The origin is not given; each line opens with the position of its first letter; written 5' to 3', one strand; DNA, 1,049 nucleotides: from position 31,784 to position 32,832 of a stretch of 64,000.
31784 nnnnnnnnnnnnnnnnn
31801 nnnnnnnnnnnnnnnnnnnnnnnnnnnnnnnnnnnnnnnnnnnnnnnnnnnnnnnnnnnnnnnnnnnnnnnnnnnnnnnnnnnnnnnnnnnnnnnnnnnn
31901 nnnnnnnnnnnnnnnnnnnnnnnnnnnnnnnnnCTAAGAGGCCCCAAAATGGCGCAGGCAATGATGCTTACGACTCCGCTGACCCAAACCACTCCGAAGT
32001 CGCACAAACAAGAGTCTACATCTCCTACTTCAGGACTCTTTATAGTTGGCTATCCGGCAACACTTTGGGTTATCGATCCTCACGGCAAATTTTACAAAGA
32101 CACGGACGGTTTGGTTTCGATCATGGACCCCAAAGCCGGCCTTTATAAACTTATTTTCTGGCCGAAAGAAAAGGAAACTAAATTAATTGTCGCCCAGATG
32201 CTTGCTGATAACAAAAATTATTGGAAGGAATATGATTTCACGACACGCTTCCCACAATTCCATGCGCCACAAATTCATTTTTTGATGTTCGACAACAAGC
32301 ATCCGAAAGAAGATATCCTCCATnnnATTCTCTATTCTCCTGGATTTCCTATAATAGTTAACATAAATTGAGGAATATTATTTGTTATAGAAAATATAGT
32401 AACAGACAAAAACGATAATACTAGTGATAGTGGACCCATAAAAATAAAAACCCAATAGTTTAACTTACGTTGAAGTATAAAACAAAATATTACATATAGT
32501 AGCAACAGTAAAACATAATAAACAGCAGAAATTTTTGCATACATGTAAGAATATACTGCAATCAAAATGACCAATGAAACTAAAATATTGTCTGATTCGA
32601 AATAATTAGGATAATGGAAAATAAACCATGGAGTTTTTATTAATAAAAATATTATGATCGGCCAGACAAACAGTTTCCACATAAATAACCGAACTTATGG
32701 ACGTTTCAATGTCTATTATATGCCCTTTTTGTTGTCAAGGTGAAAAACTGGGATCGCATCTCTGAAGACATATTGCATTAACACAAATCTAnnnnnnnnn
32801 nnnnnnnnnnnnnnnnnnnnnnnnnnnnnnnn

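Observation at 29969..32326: Secreted 785-aa fusion of a glycoside-hydrolase-like beta-propeller, a (PT)n linker and a PGAP1/LCAT-like lipase domain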

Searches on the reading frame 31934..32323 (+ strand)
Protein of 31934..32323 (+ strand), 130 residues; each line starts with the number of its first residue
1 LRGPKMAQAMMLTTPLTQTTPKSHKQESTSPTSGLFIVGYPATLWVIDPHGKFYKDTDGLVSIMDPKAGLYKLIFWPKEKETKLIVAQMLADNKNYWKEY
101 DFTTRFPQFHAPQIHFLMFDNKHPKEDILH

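Call 61: search_solved_structures(query=A6, max_evalue=10, show_alignments=2)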
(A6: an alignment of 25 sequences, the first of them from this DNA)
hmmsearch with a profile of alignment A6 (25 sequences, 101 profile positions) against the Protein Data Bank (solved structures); distinct sequences matched with E-value up to 10: 13.
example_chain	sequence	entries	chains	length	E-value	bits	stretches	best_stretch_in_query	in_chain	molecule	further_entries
6br8_A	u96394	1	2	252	0.01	18.7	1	14-75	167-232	Protein A6 homolog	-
6br9_A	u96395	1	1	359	0.022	17.6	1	14-75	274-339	Protein A6 homolog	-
3qzn_A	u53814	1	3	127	0.078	15.9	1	62-98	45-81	Iron-regulated surface determinant protein A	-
2ite_A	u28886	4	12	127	0.083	15.8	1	62-98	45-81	Iron-regulated surface determinant protein A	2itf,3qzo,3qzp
3qzm_A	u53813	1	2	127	0.083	15.8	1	62-98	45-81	Iron-regulated surface determinant protein A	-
3qzl_A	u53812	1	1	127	0.085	15.8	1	62-98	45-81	Iron-regulated surface determinant protein A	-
2o1a_A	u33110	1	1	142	0.093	15.6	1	62-98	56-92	Iron-regulated surface determinant protein A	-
8kg2_M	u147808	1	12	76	0.28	14.1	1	58-95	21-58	FAS-associated factor 1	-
3qq8_B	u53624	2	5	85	0.3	14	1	58-95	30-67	FAS-associated factor 1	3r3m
1h8c_A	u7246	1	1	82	0.3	14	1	58-95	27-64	FAS-ASSOCIATED FACTOR 1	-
3qwz_B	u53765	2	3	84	0.32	13.9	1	58-95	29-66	FAS-associated factor 1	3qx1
3qc8_B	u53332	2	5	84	0.32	13.9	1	58-95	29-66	FAS-associated factor 1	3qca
11ta_M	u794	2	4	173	1.1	12.2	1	59-95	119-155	FAS-associated factor 1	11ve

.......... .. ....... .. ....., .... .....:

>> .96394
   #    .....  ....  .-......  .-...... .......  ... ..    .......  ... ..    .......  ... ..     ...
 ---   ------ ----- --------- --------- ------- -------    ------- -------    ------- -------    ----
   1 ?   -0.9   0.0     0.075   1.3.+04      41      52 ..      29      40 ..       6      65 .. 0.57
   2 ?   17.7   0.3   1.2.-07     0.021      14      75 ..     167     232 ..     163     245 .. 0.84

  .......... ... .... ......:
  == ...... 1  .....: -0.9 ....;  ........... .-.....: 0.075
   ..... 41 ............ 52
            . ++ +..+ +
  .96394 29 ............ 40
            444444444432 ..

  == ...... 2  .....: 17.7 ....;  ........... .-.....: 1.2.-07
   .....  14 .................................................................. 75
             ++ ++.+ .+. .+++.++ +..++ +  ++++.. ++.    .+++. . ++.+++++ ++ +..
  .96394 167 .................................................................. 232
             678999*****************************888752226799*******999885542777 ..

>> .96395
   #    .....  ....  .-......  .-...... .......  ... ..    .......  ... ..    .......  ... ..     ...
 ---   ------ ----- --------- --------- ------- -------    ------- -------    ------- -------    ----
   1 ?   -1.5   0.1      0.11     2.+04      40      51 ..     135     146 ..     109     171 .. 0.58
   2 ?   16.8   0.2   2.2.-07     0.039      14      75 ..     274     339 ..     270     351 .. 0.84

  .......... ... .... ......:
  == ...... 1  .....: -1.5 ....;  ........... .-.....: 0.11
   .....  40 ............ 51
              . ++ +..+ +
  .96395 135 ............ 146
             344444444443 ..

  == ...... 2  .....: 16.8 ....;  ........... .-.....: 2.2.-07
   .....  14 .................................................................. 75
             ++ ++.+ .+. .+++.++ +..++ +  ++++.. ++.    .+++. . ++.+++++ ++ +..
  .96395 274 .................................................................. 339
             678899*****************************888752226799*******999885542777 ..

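Call 84: search_protein_families(library=pfam, proteins=[window:31934-32323:+], max_evalue=1)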
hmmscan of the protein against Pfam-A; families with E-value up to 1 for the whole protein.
window:31934-32323:+ (130 aa): 0 families

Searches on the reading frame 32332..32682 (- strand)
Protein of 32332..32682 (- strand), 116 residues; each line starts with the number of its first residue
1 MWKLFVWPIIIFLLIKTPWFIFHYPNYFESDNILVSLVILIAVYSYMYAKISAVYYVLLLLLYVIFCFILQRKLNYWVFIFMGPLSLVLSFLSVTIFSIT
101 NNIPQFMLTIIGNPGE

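Call 8: search_protein_families(library=pfam, proteins=[window:32332-32682:-], max_evalue=0.001)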
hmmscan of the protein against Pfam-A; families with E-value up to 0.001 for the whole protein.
window:32332-32682:- (116 aa): 0 families

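Call 71: search_protein_families(library=pfam, proteins=[window:32332-32682:-], max_evalue=1)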
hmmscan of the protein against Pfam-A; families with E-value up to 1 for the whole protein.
window:32332-32682:- (116 aa): 2 families
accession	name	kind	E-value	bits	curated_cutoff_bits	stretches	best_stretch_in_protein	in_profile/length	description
PF14017.11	DUF4233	-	0.038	14.8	27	1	33-98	13-82/107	Protein of unknown function (DUF4233)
PF11992.13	TgpA_N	-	0.35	10.2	30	1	10-94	56-144/333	TgpA N-terminal domain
